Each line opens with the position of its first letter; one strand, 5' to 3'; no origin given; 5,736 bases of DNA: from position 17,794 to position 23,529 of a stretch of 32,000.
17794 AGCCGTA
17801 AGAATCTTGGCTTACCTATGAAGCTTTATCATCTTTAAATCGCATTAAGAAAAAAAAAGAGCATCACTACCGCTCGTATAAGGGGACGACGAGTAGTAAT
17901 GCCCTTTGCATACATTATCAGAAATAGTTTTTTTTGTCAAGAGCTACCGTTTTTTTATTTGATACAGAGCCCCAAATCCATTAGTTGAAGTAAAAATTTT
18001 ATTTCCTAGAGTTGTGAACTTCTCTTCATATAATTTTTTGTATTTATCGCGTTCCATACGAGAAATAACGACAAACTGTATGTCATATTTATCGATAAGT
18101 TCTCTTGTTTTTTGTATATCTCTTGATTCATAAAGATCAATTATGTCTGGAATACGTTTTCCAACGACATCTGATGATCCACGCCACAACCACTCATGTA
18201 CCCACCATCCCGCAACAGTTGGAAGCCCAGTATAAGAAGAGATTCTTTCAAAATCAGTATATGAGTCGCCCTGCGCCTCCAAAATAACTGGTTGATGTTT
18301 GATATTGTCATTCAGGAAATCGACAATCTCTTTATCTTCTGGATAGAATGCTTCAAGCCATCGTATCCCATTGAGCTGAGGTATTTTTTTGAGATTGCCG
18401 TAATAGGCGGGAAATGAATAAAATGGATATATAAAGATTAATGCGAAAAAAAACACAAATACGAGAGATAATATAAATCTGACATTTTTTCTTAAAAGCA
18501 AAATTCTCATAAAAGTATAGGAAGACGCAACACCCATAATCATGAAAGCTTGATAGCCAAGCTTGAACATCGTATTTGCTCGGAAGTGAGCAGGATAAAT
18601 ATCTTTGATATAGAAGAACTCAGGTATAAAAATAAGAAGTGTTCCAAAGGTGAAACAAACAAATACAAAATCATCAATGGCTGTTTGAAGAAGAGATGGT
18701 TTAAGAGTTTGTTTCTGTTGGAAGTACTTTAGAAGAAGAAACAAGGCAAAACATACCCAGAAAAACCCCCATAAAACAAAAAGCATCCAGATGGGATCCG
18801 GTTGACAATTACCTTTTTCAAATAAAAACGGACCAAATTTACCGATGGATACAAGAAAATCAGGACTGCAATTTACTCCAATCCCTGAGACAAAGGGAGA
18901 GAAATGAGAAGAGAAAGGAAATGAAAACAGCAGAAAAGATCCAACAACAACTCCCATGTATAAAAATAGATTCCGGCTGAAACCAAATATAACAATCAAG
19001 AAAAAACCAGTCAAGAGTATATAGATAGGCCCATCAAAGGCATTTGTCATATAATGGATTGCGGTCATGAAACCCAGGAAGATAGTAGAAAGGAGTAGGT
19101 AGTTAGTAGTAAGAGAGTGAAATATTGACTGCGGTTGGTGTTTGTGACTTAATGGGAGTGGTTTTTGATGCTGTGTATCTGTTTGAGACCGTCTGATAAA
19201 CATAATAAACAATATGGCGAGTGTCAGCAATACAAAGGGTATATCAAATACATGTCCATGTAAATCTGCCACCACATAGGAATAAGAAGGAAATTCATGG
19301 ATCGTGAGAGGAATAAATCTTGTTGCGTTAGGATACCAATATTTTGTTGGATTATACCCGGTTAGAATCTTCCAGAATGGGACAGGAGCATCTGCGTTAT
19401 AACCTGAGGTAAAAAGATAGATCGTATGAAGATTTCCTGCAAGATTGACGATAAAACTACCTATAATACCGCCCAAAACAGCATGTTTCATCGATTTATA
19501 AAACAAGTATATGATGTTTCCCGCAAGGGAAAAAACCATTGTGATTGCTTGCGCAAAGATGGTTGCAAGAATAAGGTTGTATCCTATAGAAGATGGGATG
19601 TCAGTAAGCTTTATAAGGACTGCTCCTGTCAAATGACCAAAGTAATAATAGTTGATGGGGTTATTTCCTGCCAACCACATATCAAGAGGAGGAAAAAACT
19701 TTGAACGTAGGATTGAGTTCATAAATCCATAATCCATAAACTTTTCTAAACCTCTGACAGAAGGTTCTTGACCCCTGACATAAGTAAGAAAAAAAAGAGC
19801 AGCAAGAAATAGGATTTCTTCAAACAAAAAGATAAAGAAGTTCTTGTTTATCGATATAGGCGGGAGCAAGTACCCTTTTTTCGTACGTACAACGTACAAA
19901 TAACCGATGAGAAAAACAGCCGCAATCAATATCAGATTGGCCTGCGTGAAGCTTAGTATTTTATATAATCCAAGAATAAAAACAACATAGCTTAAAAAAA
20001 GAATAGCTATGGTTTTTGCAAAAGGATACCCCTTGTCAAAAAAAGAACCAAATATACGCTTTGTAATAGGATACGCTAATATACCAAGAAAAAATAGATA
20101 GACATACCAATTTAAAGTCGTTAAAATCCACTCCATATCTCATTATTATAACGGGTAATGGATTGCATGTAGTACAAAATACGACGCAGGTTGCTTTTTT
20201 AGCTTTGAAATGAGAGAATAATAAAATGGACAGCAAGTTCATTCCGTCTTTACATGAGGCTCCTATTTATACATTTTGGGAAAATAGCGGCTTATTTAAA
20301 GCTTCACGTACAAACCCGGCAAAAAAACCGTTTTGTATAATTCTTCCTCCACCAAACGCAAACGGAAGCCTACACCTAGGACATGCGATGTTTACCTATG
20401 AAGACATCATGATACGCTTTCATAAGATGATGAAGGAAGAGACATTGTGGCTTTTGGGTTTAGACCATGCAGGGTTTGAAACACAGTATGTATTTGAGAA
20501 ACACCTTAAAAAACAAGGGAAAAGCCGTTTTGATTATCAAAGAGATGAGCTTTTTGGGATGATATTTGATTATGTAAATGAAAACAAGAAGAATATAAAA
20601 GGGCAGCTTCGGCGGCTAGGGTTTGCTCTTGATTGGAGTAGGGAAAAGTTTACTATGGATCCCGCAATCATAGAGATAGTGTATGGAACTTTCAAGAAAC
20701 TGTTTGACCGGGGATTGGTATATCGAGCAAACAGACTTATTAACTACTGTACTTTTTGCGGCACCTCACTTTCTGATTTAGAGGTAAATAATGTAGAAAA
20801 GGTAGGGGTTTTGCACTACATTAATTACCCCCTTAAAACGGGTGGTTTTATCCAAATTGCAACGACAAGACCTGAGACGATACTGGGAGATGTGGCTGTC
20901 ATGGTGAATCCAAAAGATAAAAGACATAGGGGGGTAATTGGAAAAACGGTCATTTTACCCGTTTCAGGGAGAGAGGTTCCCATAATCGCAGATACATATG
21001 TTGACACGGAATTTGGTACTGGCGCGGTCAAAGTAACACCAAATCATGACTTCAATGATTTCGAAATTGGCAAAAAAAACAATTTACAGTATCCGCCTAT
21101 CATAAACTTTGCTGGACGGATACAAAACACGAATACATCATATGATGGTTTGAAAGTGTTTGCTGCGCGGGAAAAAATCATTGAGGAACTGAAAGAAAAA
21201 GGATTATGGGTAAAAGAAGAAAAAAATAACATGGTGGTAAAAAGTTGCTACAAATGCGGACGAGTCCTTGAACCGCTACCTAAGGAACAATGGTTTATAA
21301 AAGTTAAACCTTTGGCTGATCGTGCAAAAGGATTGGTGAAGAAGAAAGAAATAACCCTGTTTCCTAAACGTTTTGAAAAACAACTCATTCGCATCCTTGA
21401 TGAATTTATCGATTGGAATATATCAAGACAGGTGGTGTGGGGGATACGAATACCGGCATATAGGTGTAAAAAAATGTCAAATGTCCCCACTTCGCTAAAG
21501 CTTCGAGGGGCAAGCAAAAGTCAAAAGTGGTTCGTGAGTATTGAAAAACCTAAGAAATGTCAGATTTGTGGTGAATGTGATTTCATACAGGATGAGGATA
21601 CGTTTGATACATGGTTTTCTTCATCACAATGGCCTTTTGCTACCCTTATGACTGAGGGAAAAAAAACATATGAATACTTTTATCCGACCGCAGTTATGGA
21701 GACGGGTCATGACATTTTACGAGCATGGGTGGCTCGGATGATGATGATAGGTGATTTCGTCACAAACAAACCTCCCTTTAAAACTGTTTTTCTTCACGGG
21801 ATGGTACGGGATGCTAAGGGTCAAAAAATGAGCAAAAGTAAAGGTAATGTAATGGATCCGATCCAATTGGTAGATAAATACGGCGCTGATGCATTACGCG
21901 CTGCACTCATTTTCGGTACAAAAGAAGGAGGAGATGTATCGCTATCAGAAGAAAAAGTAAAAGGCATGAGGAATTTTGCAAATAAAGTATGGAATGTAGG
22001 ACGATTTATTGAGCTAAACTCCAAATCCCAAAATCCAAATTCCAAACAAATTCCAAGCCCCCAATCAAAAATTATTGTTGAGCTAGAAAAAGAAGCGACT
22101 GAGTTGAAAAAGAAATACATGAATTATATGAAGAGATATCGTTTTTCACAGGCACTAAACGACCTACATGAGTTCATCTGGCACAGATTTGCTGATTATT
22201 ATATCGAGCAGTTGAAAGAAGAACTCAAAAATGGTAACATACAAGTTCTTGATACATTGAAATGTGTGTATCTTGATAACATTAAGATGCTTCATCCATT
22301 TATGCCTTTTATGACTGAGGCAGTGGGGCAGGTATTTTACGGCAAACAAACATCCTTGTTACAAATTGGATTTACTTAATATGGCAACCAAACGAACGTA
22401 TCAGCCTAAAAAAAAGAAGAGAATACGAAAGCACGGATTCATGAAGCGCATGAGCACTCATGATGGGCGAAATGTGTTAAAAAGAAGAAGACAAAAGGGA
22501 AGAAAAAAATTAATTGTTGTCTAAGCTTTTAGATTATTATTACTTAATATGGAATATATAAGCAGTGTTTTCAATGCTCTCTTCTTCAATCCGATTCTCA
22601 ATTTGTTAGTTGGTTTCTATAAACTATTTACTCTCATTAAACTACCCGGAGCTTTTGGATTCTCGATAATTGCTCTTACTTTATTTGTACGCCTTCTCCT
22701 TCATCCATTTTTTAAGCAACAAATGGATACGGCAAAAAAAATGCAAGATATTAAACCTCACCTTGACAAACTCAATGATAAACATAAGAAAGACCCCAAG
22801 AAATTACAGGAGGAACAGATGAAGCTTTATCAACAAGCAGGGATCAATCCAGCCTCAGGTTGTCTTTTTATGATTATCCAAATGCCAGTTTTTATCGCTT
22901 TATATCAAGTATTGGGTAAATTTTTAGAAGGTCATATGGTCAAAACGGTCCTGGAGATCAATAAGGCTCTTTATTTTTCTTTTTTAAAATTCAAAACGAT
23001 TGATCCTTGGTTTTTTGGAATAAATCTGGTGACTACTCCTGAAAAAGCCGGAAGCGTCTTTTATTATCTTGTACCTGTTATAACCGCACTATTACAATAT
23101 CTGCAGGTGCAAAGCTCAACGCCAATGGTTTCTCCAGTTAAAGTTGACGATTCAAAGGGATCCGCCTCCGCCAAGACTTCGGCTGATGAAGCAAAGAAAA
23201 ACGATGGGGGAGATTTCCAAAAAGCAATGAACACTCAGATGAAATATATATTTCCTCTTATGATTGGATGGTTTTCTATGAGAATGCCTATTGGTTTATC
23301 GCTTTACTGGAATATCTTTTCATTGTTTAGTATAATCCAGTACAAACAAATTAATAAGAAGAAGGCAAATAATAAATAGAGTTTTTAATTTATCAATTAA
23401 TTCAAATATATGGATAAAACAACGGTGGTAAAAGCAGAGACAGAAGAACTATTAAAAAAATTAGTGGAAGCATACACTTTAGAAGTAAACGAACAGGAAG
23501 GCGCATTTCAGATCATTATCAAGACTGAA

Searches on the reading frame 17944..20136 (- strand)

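Call 5: search_protein_families(library=pfam, proteins=[window:17944-20136:-], max_evalue=0.01)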
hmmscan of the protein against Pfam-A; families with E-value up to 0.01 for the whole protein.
window:17944-20136:- (730 aa): 1 family
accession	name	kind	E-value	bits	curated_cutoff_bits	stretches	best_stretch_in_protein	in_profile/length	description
PF10060.15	DUF2298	-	1.1e-89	302.1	27.8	2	48-474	2-390/488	Uncharacterized membrane protein (DUF2298)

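Call 6: search_protein_families(library=ncbifam, proteins=[window:17944-20136:-], max_evalue=0.01)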
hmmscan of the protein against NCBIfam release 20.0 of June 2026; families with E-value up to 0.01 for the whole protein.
window:17944-20136:- (730 aa): 1 family
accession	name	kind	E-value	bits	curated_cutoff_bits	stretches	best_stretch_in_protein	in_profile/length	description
TIGR03662.1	Chlor_Arch_YYY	subfamily_domain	4.3e-132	442.2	300.25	1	5-727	3-726/727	chlor_Arch_YYY domain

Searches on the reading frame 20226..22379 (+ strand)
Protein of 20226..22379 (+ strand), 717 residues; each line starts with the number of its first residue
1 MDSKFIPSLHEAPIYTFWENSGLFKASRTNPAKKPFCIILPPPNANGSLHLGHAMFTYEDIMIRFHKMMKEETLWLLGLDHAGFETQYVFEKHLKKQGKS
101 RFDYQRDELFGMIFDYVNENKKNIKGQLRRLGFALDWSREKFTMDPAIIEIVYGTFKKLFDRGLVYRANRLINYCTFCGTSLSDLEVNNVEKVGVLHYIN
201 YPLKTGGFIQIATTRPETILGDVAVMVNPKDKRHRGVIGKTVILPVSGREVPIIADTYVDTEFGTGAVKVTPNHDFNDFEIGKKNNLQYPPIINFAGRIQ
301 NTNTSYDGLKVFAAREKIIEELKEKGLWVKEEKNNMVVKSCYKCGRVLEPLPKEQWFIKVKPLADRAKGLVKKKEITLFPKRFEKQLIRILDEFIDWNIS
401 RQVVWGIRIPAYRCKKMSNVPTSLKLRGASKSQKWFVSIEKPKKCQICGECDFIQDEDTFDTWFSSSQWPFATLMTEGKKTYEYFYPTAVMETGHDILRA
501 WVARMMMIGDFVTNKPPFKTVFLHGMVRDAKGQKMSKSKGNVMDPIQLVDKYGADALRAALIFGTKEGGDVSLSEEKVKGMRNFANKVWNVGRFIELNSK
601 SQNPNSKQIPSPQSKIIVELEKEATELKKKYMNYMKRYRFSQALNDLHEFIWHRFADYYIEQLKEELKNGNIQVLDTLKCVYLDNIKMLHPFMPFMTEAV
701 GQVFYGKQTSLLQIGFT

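Call 5: search_protein_families(library=pfam, proteins=[window:20226-22379:+], max_evalue=0.01)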
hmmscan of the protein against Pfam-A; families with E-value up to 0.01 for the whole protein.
window:20226-22379:+ (717 aa): 4 families
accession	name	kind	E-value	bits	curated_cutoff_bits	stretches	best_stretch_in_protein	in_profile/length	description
PF00133.28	tRNA-synt_1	-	1e-115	387.3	22.7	1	14-573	2-413/414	tRNA synthetases class I (I, L, M and V)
PF09334.17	tRNA-synt_1g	-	2.1e-21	76.6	20.1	3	514-583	308-376/391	tRNA synthetases class I (M)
PF08264.19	Anticodon_1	-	7.6e-18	65.2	25.1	1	622-711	6-99/148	Anticodon-binding domain of tRNA ligase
PF13603.12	tRNA-synt_1_2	-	6.1e-11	42.6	25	1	233-302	79-149/185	Leucyl-tRNA synthetase, editing domain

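Call 6: search_protein_families(library=ncbifam, proteins=[window:20226-22379:+], max_evalue=0.01)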
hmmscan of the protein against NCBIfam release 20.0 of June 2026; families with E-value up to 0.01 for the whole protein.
window:20226-22379:+ (717 aa): 17 families
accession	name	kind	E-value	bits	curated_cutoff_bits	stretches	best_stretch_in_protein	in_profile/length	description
NF004349.1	PRK05729.1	equivalog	9.6e-248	824.7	704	1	3-708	2-687/860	valine--tRNA ligase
TIGR00422.1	valS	equivalog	5.7e-241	802.1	612.1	1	3-712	3-707/863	valine--tRNA ligase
NF011492.0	PRK14900.1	equivalog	1.3e-207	692.1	1783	1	11-704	19-707/1044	valine--tRNA ligase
NF009687.0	PRK13208.1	equivalog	4e-158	528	738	1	10-708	15-709/801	valine--tRNA ligase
TIGR00392.1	ileS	equivalog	4.7e-102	342.7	621.4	2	252-704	312-789/861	isoleucine--tRNA ligase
NF000540.1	alt_ValS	exception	5.9e-86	289.2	900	1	16-702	15-741/827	valine--tRNA ligase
NF000258.1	MupB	exception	3.9e-58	197.1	1900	2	255-701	300-760/1033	mupirocin-resistant isoleucine--tRNA ligase MupB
NF008957.0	PRK12300.1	subfamily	1e-56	192.5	677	4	17-232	16-241/946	leucine--tRNA ligase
NF040702.1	ileS_w_GNAT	exception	3.2e-56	190.6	1999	2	246-665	488-911/1100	isoleucine--tRNA ligase, N-acetyltransferase domain-containing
NF000257.1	MupA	exception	1.3e-54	185.4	1900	2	256-710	297-767/1024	mupirocin-resistant isoleucine--tRNA ligase MupA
TIGR00395.1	leuS_arch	equivalog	4e-53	180.7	648.5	3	297-711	387-782/938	leucine--tRNA ligase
TIGR00396.1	leuS_bact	equivalog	1e-45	156.2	548.4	3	394-703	411-757/843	leucine--tRNA ligase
NF008900.0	PRK12267.1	equivalog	3.7e-30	105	598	2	476-701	243-470/648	methionine--tRNA ligase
TIGR00398.1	metG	equivalog_domain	2e-29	102.7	336.35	3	517-704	311-501/530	methionine--tRNA ligase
NF001100.0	PRK00133.1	equivalog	4.2e-16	58.6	587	2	519-705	316-503/676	methionine--tRNA ligase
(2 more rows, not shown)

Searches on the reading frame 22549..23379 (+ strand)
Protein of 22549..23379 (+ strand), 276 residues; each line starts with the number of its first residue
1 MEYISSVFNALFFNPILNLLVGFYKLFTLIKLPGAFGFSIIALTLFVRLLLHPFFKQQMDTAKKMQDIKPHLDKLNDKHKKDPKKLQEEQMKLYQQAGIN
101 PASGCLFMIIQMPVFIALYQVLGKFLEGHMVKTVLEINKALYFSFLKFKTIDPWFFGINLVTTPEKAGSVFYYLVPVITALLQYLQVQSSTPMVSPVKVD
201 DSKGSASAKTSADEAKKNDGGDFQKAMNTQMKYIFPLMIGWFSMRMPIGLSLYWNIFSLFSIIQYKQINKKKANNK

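Call 5: search_protein_families(library=pfam, proteins=[window:22549-23379:+], max_evalue=0.01)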
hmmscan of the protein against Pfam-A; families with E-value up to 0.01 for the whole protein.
window:22549-23379:+ (276 aa): 2 families
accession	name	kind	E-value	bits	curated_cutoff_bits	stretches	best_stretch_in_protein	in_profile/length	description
PF02096.25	60KD_IMP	-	3.4e-47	160.9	35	1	36-269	1-162/163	60Kd inner membrane protein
PF01956.21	EMC3_TMCO1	-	0.0048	17.1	27.1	1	42-134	24-120/169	Integral membrane protein EMC3/TMCO1-like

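Call 6: search_protein_families(library=ncbifam, proteins=[window:22549-23379:+], max_evalue=0.01)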
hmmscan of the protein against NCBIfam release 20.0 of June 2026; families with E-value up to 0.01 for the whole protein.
window:22549-23379:+ (276 aa): 20 families
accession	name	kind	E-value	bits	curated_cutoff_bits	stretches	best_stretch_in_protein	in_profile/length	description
TIGR03592.1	yidC_oxa1_cterm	subfamily_domain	6.2e-50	169.9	84.3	1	36-269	2-190/191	membrane protein insertase YidC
NF002350.0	PRK01315.1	equivalog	2e-36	125.8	282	1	16-267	19-253/329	membrane protein insertase YidC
NF002357.0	PRK01318.2-4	equivalog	3.5e-32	111.9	479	2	26-127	325-426/532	membrane protein insertase YidC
NF002352.0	PRK01318.1-3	equivalog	1.6e-31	110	447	2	23-122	359-458/562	membrane protein insertase YidC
NF002353.0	PRK01318.1-4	equivalog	4.2e-31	108.2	365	1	23-122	364-463/596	membrane protein insertase YidC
NF002355.0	PRK01318.2-2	equivalog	7e-30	104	891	2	23-127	386-488/602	membrane protein insertase YidC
NF002899.0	PRK03449.1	equivalog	1.6e-29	103.2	276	1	13-270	6-268/359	membrane protein insertase YidC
NF002803.0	PRK02944.1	equivalog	4.9e-29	101.5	377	2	8-123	36-150/255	YidC family membrane integrase SpoIIIJ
NF002168.0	PRK01001.1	equivalog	4.2e-28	98.2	670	1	12-122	554-662/795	membrane protein insertase YidC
NF002354.0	PRK01318.2-1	equivalog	2.2e-27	95.8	1094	2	26-136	343-453/548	membrane protein insertase YidC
NF002356.0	PRK01318.2-3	equivalog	1e-26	93.5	460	2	31-122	368-461/627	membrane protein insertase YidC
NF002351.0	PRK01318.1-1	equivalog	5.4e-24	84.8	740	1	24-127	340-444/545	membrane protein insertase YidC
NF002359.0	PRK01318.2-6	equivalog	1e-22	80.2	600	1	23-123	367-467/624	membrane protein insertase YidC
NF002358.0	PRK01318.2-5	equivalog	1.1e-22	80.6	605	1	35-125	340-430/545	membrane protein insertase YidC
NF002734.0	PRK02654.1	equivalog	5.5e-19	68.3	324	1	32-122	23-116/384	membrane protein insertase YidC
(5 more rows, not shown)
